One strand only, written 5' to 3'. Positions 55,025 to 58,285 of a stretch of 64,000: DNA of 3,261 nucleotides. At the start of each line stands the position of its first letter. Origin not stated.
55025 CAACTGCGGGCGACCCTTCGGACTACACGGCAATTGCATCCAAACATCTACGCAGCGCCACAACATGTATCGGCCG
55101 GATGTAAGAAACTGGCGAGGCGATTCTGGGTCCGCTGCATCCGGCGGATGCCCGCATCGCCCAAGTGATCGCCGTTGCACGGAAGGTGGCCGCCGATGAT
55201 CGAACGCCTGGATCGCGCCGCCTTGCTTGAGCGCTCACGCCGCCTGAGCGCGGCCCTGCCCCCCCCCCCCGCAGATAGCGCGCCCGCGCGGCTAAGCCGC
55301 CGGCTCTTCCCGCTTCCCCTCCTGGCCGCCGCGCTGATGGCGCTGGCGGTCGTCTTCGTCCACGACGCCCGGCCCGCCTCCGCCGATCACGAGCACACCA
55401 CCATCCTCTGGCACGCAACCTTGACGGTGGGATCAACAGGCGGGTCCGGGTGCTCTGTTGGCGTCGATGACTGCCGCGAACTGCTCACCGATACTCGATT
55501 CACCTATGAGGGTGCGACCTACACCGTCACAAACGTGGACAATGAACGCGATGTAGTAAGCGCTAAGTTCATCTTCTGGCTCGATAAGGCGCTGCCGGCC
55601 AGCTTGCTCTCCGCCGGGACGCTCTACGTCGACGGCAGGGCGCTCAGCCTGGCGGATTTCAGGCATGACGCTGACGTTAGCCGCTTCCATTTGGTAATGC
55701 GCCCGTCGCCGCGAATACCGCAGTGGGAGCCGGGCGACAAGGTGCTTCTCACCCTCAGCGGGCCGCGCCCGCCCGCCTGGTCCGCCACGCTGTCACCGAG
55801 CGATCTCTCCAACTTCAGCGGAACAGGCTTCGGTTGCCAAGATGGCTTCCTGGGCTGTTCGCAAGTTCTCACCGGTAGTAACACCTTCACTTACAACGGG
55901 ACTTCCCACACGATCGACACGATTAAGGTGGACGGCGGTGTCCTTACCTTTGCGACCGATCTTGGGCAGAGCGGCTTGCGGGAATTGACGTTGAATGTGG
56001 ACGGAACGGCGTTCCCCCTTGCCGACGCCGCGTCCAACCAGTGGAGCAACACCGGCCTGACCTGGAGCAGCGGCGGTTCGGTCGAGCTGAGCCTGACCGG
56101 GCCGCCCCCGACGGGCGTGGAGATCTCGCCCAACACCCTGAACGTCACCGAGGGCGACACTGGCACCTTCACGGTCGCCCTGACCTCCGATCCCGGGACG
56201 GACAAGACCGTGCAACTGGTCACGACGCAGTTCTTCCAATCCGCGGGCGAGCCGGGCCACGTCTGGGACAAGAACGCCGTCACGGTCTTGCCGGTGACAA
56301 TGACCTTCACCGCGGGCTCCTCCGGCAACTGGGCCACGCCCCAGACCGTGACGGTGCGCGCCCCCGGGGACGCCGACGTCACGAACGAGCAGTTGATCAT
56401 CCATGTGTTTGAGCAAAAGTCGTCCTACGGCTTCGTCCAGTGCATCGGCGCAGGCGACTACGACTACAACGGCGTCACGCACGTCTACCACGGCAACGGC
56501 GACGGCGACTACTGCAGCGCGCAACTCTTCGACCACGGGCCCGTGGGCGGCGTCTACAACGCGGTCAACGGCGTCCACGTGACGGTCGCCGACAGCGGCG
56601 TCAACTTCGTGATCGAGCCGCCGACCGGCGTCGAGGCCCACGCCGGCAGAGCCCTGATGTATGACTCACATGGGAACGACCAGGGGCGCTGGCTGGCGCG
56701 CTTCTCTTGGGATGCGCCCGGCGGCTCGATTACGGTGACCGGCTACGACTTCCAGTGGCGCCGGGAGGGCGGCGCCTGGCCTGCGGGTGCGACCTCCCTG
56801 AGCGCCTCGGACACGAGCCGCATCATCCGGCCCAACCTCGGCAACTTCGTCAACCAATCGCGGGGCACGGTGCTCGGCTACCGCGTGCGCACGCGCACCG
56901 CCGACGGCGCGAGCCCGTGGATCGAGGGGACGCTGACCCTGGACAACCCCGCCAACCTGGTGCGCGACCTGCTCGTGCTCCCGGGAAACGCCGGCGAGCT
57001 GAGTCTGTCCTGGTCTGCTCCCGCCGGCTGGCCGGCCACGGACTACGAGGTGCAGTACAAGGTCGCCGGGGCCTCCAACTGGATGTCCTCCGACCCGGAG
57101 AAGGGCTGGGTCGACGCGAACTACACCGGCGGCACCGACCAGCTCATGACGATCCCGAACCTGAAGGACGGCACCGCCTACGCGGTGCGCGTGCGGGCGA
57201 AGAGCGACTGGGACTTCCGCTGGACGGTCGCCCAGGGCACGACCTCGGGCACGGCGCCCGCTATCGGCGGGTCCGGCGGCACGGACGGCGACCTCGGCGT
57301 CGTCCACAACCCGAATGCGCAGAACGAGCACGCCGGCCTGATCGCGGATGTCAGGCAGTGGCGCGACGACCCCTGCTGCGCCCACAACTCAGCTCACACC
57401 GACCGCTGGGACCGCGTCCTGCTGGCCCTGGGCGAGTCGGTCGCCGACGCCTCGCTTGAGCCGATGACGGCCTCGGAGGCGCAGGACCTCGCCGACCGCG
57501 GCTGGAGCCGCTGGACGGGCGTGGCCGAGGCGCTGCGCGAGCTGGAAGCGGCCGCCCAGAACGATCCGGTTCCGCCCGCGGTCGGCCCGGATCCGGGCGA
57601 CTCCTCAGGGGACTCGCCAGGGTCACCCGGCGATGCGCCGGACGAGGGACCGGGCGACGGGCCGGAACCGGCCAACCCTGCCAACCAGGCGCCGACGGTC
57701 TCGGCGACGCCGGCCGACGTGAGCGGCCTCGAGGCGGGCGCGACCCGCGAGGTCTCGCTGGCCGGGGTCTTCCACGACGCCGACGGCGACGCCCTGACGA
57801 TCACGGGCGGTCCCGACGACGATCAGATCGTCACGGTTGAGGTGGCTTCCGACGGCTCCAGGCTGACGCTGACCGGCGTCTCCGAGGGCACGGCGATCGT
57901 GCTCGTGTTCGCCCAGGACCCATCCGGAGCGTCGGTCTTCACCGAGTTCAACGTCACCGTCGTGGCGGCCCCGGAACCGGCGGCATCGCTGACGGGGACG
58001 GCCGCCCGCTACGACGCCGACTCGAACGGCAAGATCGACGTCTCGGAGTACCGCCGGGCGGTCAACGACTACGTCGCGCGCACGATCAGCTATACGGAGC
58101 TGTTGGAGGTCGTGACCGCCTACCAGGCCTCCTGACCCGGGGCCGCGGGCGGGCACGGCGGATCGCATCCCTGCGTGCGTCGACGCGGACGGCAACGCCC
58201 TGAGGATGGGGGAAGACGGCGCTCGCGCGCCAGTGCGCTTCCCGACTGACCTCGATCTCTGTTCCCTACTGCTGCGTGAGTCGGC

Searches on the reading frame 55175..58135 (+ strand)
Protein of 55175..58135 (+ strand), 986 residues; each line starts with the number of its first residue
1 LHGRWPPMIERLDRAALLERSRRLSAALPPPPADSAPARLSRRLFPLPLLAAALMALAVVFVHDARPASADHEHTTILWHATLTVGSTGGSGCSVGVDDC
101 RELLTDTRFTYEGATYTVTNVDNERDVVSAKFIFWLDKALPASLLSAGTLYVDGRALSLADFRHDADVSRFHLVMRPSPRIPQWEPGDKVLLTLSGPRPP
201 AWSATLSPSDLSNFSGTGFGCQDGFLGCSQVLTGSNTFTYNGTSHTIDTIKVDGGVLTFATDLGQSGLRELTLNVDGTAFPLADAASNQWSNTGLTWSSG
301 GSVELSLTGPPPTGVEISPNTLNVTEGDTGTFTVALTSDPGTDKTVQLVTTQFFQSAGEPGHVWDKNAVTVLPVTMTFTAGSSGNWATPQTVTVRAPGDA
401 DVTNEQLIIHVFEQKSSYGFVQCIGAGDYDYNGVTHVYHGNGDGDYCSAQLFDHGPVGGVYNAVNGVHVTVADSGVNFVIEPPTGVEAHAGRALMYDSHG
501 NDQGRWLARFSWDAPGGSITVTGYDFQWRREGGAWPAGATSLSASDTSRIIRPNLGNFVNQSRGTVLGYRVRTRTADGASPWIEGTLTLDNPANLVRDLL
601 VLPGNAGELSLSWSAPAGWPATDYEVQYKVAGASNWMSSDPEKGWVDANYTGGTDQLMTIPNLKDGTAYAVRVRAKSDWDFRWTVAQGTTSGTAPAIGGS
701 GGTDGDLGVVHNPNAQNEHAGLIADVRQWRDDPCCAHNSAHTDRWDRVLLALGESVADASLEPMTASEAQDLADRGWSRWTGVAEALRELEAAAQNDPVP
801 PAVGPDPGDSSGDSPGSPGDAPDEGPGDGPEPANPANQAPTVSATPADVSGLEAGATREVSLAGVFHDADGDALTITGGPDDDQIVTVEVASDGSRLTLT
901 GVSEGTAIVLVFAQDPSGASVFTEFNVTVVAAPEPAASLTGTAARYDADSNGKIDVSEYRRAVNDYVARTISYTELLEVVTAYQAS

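Call 22: search_protein_families(library=pfam, proteins=[window:55175-58135:+], max_evalue=0.001)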
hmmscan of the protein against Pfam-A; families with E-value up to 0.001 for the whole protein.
window:55175-58135:+ (986 aa): 2 families
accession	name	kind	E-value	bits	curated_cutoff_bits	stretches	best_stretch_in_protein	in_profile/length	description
PF00041.27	fn3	-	2.1e-10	41.1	25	1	597-678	4-71/84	Fibronectin type III domain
PF16656.11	Pur_ac_phosph_N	-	5.9e-05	24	30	1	602-682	8-84/93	Purple acid Phosphatase, N-terminal domain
